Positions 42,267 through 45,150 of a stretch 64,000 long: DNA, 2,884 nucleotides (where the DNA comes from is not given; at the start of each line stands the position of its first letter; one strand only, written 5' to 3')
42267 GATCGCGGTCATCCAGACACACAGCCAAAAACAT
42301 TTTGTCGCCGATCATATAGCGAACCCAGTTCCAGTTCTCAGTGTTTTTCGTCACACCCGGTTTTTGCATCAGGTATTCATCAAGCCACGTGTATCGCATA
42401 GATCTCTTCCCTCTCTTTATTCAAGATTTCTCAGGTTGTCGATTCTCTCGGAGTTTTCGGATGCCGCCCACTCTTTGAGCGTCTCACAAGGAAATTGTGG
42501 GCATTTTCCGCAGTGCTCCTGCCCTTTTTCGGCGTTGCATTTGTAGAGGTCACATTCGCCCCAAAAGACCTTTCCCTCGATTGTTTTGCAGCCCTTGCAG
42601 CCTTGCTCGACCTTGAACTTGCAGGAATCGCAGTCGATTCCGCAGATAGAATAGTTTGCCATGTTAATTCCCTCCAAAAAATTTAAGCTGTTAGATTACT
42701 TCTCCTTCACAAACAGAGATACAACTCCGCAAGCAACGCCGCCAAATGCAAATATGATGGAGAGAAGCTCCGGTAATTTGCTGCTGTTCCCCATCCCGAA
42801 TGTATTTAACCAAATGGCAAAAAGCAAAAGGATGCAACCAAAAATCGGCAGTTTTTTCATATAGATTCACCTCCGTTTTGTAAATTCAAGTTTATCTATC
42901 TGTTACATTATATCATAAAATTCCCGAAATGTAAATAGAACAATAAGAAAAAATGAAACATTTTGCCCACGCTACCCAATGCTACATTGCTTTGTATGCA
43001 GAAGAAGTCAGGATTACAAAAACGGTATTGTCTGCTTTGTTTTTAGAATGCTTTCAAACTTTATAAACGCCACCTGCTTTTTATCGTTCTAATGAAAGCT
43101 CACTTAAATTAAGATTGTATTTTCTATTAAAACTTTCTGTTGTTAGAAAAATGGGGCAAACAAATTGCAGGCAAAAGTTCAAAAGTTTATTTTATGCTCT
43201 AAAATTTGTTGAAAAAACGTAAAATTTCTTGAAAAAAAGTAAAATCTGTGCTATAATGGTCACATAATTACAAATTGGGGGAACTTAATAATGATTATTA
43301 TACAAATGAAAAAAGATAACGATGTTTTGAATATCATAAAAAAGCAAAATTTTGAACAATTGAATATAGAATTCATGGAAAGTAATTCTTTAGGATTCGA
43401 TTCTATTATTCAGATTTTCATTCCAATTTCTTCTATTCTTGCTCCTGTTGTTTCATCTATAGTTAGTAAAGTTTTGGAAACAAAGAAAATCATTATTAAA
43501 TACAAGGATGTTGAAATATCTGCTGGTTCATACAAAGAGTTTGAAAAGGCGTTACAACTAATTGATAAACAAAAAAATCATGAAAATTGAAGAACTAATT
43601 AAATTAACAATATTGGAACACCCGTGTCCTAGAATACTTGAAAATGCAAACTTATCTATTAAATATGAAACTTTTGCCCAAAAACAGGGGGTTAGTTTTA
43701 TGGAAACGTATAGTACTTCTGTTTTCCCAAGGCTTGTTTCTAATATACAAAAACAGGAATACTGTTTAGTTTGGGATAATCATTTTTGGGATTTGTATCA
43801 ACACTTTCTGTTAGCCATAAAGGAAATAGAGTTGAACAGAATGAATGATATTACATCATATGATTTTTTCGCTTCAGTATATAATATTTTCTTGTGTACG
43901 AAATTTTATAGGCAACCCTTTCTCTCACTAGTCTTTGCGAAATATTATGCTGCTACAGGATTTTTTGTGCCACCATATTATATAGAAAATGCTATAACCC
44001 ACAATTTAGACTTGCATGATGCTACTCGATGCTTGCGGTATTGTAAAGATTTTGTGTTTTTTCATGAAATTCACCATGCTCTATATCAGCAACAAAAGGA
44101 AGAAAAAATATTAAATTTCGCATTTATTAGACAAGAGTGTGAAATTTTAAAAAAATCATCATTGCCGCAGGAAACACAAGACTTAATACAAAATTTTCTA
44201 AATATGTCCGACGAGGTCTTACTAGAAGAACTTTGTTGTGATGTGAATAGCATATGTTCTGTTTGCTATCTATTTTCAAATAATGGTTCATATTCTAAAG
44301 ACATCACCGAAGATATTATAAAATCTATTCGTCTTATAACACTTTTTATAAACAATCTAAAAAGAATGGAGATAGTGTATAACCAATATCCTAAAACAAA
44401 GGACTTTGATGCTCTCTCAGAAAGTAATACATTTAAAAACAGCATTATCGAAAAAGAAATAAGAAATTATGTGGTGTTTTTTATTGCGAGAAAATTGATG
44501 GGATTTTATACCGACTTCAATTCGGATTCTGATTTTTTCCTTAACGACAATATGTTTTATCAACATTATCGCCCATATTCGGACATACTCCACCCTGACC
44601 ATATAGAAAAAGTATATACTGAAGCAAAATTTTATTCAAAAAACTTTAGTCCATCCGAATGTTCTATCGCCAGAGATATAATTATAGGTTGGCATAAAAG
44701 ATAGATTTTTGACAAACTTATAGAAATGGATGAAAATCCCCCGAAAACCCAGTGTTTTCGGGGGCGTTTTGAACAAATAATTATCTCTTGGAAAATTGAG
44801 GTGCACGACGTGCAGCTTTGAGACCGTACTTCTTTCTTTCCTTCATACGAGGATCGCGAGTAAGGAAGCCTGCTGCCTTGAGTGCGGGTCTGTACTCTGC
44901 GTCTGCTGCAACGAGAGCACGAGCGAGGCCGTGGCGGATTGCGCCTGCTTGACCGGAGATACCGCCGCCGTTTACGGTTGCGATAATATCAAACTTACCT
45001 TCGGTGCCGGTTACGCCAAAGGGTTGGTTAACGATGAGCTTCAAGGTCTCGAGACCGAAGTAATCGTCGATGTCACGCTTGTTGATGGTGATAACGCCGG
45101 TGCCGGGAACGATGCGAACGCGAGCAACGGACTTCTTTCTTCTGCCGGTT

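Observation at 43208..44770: Strongly AT-rich two-gene cassette (99-aa helix protein plus 374-aa HExxH protein) wedged next to rpsI-rplM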

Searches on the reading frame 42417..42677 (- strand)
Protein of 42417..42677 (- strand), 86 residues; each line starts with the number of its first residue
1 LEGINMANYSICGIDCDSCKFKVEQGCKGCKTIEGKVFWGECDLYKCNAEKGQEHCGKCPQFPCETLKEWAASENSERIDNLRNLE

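Call 26: find_encoding_contigs(protein=window:42417-42677:-, flank=5000, max_places=10)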
Protein window:42417-42677:- (86 aa): no gene with exactly this product is on record in the collection.

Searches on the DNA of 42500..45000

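Call 98: search_rna_families(source=window, start=42500, end=45000, threshold=evalue, max_evalue=1)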
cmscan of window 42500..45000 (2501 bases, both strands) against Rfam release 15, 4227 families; matches with E-value up to 1: 0.
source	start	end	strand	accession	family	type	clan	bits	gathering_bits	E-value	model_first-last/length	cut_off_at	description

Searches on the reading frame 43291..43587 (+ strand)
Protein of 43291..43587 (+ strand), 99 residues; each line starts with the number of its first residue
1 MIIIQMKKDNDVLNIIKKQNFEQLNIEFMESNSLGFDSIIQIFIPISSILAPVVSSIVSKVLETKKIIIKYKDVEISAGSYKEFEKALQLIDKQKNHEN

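Call 4: search_protein_families(library=pfam, proteins=[window:43291-43587:+], max_evalue=10)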
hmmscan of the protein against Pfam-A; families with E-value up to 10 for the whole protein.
window:43291-43587:+ (99 aa): 0 families

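Call 5: search_protein_families(library=padloc, proteins=[window:43291-43587:+], max_evalue=10)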
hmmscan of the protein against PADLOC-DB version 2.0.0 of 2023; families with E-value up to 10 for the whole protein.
window:43291-43587:+ (99 aa): 0 families

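Call 6: search_protein_families(library=ncbifam, proteins=[window:43291-43587:+], max_evalue=10)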
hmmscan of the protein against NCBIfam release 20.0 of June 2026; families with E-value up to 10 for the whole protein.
window:43291-43587:+ (99 aa): 2 families
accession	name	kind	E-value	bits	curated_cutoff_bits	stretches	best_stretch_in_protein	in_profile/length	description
NF000333.1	trim_DfrF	exception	0.012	15.5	320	1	58-94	75-110/164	trimethoprim-resistant dihydrofolate reductase DfrF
NF050127.1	MbnA_like_MovA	equivalog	0.015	15.2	33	1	65-81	5-21/23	methanobactin-like peptide MovA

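Call 7: search_protein_families(library=phrogs, proteins=[window:43291-43587:+], max_evalue=10)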
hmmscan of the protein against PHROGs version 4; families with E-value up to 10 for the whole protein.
window:43291-43587:+ (99 aa): 1 family
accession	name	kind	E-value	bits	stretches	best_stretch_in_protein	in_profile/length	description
phrog_32730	-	unknown function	0.14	13.5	1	13-89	3-77/90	-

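Call 51: find_homologous_proteins(query=A5, max_evalue=0.01)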
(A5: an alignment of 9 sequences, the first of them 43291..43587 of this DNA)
Query A5 (9 sequences) (99 aa, profile of the alignment): 84 proteins with E <= 0.01 among 751 candidates.
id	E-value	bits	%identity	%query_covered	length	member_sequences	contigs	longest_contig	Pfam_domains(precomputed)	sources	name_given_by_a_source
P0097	1.5e-37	146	48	98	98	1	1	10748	-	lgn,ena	-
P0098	5.5e-37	144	45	98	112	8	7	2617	-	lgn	-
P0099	9.5e-36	140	46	96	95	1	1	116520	-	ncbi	-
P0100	2.0e-35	139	41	87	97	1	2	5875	-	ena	-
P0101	2.8e-35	138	100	100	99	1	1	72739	-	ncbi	-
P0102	2.6e-34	135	68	100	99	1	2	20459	-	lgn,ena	-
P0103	1.1e-31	127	28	97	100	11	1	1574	-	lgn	-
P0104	1.9e-31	126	47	84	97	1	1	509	-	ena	-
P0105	2.3e-31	126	36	92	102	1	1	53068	-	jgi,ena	-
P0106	4.9e-31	125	39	92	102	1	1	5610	-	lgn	-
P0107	2.2e-30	122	30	89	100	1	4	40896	-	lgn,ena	-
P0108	5.8e-30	121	42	72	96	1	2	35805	-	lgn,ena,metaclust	metaclust:\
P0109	6.7e-30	121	32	94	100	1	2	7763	-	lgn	-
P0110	4.8e-29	118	40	76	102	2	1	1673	-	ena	-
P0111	3.3e-27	112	38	73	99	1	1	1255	-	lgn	-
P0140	5.1e-23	99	44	67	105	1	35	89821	-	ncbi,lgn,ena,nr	ncbi:MAG: hypothetical protein K2K90_10520 [Lachnospiraceae bacterium]|nr:hypothetical protein [Lach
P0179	2.1e-10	58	35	98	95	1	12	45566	-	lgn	-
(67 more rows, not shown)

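Call 52: search_protein_families(library=pfam, alignment_id=A5, max_evalue=10)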
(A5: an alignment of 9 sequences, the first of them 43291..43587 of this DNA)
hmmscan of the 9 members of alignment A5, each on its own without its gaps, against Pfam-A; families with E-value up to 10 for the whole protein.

A. member 1, window:43291-43587:+ (99 aa): 0 families

B. families by the number of members that match (of 9 scanned): 8 families
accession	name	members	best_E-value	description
PF09097.16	Phage-tail_1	1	0.024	Baseplate structural protein, domain 1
PF14559.12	TPR_19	1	0.028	Tetratricopeptide repeat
PF04789.21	DUF621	1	0.061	Protein of unknown function (DUF621)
PF17587.7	Dmd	1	0.069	Discriminator of mRNA degradation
PF10318.15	7TM_GPCR_Srh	1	0.082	Serpentine type 7TM GPCR chemoreceptor Srh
PF23254.1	KH_PARP14_8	1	0.086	PARP14-like, eighth type I KH domain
PF10415.14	FumaraseC_C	1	0.11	Fumarase C C-terminus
PF07826.16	IMP_cyclohyd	1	0.14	IMP cyclohydrolase-like protein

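Call 53: find_encoding_contigs(protein=P0140, flank=7000, max_places=6)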
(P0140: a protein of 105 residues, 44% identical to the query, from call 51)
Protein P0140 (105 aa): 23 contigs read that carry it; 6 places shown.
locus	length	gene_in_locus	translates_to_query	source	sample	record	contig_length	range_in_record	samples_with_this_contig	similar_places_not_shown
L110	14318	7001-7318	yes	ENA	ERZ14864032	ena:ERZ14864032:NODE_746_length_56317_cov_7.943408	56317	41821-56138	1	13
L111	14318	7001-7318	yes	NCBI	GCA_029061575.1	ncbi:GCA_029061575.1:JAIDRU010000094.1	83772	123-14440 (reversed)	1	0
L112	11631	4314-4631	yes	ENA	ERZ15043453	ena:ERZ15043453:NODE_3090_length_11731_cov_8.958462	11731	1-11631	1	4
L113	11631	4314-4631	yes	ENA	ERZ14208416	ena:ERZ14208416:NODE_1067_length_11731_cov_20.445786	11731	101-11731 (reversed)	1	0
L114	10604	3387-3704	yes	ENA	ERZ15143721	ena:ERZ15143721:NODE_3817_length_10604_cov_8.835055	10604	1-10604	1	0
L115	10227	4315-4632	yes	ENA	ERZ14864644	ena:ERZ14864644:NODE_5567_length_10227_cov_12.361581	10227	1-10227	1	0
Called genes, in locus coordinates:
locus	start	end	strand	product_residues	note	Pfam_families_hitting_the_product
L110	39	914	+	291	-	PF01791:DeoC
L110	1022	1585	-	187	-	PF00484:Pro_CA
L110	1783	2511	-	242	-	PF14512:TM1586_NiRdase (faint), PF00881:Nitroreductase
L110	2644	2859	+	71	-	PF04014:MazE_antitoxin (weak)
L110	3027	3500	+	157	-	PF19552:DUF6075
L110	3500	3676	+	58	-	-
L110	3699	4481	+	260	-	PF00142:Fer4_NifH (weak), PF01656:CbiA, PF02374:ArsA_ATPase, PF06564:CBP_BcsQ, PF07015:VirC1 (faint), PF09140:MipZ (faint), PF10609:ParA, PF13614:AAA_31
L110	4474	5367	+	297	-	PF02195:ParB_N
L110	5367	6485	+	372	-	PF19481:DUF6017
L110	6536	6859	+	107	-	-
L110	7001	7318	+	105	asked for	-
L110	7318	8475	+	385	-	-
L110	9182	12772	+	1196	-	PF20693:YobI-ATPase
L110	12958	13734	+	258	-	-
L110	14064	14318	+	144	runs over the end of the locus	?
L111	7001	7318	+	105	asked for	-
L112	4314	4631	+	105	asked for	-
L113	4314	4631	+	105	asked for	-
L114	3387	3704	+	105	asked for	-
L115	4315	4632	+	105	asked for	-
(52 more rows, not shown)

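Call 54: find_encoding_contigs(protein=P0179, flank=7000, max_places=5)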
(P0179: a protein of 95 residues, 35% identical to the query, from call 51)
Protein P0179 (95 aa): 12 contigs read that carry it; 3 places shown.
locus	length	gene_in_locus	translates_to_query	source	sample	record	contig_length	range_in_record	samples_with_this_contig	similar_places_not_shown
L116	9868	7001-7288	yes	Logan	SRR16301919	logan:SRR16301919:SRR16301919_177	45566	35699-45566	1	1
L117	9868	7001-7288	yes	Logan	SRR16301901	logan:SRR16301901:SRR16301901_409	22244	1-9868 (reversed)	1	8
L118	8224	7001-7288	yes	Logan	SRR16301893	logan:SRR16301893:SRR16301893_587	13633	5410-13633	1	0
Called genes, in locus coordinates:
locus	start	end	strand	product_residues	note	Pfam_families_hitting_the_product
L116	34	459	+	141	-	-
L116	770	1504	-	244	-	-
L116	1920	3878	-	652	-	PF05729:NACHT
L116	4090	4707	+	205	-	PF13443:HTH_26 (weak), PF01381:HTH_3, PF12844:HTH_19 (weak), PF00717:Peptidase_S24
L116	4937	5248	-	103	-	-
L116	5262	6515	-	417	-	PF01582:TIR, PF08937:ThsB_TIR (weak), PF13676:TIR_2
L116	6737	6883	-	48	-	-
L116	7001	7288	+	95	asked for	-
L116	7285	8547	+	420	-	-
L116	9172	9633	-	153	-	PF02452:PemK_toxin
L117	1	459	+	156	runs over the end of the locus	-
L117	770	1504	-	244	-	-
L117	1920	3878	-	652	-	PF05729:NACHT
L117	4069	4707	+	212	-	PF13443:HTH_26 (weak), PF01381:HTH_3, PF12844:HTH_19 (weak), PF00717:Peptidase_S24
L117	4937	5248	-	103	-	-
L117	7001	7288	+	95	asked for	-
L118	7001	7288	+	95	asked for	-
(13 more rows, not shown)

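Call 64: predict_structure(alignment_id=A6)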
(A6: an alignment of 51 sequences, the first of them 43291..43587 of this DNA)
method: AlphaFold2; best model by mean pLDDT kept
length: 99 residues; sequences in the alignment: 51
mean_pLDDT: 82.6   pTM: 0.71
mean pLDDT of the five models: 82.6, 79.4, 79.0, 78.4, 78.0
residues with pLDDT >= 90: 12; 70-90: 80; 50-70: 6; < 50: 1
segments of 3 or more residues with pLDDT < 50: none
pLDDT, mean of each block of 10 residues (from residue 1): 88 82 85 75 85 81 84 88 87 71
secondary structure, 60 per line:
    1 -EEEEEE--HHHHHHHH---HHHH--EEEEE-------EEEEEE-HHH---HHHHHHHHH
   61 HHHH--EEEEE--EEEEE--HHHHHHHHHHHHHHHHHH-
elements in order: E2-7 H10-17 H21-24 E27-31 E39-44 H52-64 E67-71 E74-78 H81-98

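Call 67: search_protein_families(library=padloc, proteins=[L110:9182-12769:+, L116:5262-6515:-, L116:1920-3878:-], max_evalue=0.001)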
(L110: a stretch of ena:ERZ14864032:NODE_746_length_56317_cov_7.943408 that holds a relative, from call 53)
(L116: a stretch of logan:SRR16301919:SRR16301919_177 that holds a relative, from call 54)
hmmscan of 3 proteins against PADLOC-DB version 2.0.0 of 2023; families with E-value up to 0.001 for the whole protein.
L110:9182-12769:+ (1196 aa): 1 family
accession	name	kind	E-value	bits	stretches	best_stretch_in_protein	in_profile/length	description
PDLC02220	Tmn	-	3.6e-66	221.9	2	5-440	24-475/1273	-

L116:5262-6515:- (417 aa): 4 families
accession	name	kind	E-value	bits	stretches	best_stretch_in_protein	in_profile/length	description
PDLC00420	ThsB1|ThsB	-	1.3e-29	101.4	1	8-149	4-140/319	TIR-like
PDLC02012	SAVED5--SAVED_TIR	-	4.6e-08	30.6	1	7-149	15-155/404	-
PDLC05062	PDC-S66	-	9.1e-06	23.3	1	3-101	146-240/282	-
PDLC00434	ThsB1|ThsB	-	3.7e-05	21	1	7-88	140-217/396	TIR-like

L116:1920-3878:- (652 aa): 0 families

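Call 68: fold_search(model_id=the predicted structure, library=pdb)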
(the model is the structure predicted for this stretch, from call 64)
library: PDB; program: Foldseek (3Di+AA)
matches with E <= 10: 1216; with E <= 0.001: 0
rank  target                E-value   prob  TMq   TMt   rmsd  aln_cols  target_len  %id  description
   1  6bwq_B                4.4e-02  0.33  0.28  0.22  15.1       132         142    8  LarC2, the C-terminal domain of a cyclometallase involved in the synthesis of the NPN cofactor of lactate racemase, in (released 2018-06-20)
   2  3bzq                  6.4e-02  0.66  0.35  0.35   6.3        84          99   18  High resolution crystal structure of Nitrogen Regulatory Protein (Rv2919c) of Mycobacterium tuberculosis (released 2008-04-01)
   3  5fii_C                6.4e-02  0.60  0.29  0.35   4.9        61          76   15  Structure of a human aspartate kinase, chorismate mutase and TyrA domain. (released 2016-03-30)
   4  7l20_w                8.2e-02  0.60  0.41  0.08  10.9        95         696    9  Cryo-EM structure of the human 39S mitoribosomal subunit in complex with RRFmt and EF-G2mt. (released 2021-05-12)
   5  7bfe_D                8.8e-02  0.66  0.38  0.42   6.1        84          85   15  Circular permutant of ribosomal protein S6, P54-55 truncated, L21A mutant. (released 2022-07-13)
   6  7oya_v2               9.3e-02  0.60  0.35  0.33   7.2        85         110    9  Cryo-EM structure of the 1 hpf zebrafish embryo 80S ribosome (released 2022-07-13)
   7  3l7p_B                9.9e-02  0.77  0.42  0.45   5.9        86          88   14  Crystal structure of SMU.1657c, Putative nitrogen regulatory protein PII from streptococcus mutans (released 2010-12-29)
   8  4ney_A                1.1e-01  0.72  0.41  0.27   5.0        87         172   15  Crystal Structure of an engineered protein with ferredoxin fold, Northeast Structural Genomics Consortium (NESG) Targe (released 2014-01-15)
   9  6wxo_B                1.1e-01  0.33  0.34  0.22   8.8       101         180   17  De novo TIM barrel-ferredoxin fold fusion homodimer with 2-histidine 2-glutamate centre TFD-HE (released 2020-11-25)
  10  6yc7_F                1.2e-01  0.80  0.42  0.44   4.8        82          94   18  Structure of adenylylated C. glutamicum GlnK (released 2021-03-24)
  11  4pww                  1.2e-01  0.38  0.34  0.37   7.2        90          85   17  Crystal Structure of Engineered Protein. Northeast Structural Genomics Consortium Target OR494. (released 2014-04-09)
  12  2mtl_MODEL_1_A        1.3e-01  0.72  0.41  0.44   4.4        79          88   14  Solution NMR Structure of De novo designed FR55, Northeast Structural Genomics Consortium (NESG) Target OR109 (released 2014-10-29)
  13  4hhu_A                1.4e-01  0.77  0.44  0.29   4.7        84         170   12  Crystal Structure of Engineered Protein. Northeast Structural Genomics Consortium Target OR280. (released 2012-10-24)
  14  4rjv_A                1.5e-01  0.60  0.40  0.45   4.6        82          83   13  Crystal Structure of a De Novo Designed Ferredoxin Fold, Northeast Structural Genomics Consortium (NESG) Target OR461 (released 2014-10-22)
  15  9qud                  1.5e-01  0.28  0.33  0.23   8.0        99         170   16  Cu(II)-bound de novo protein scaffold TFD-EH (released 2025-11-19)
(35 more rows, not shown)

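Call 85: search_protein_families(library=pfam, proteins=[L110:6536-6856:+], max_evalue=0.01)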
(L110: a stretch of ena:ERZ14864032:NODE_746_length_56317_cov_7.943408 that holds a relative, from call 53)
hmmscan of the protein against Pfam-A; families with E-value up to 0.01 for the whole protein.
L110:6536-6856:+ (107 aa): 0 families

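Call 92: search_dna_similar(query=L110:7318-8472:+, collection=plasmids, mode=protein, max_evalue=0.001, max_rows=15)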
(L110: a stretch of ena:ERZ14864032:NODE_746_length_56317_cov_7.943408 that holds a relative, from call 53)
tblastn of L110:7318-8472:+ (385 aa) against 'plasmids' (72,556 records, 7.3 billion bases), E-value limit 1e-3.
No match.

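Call 93: search_dna_similar(query=L110:7318-8472:+, collection=phages, mode=protein, max_evalue=0.001, max_rows=15)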
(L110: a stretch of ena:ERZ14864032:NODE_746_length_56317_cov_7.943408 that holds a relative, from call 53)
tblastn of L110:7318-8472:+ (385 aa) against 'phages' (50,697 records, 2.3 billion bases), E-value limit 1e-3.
No match.
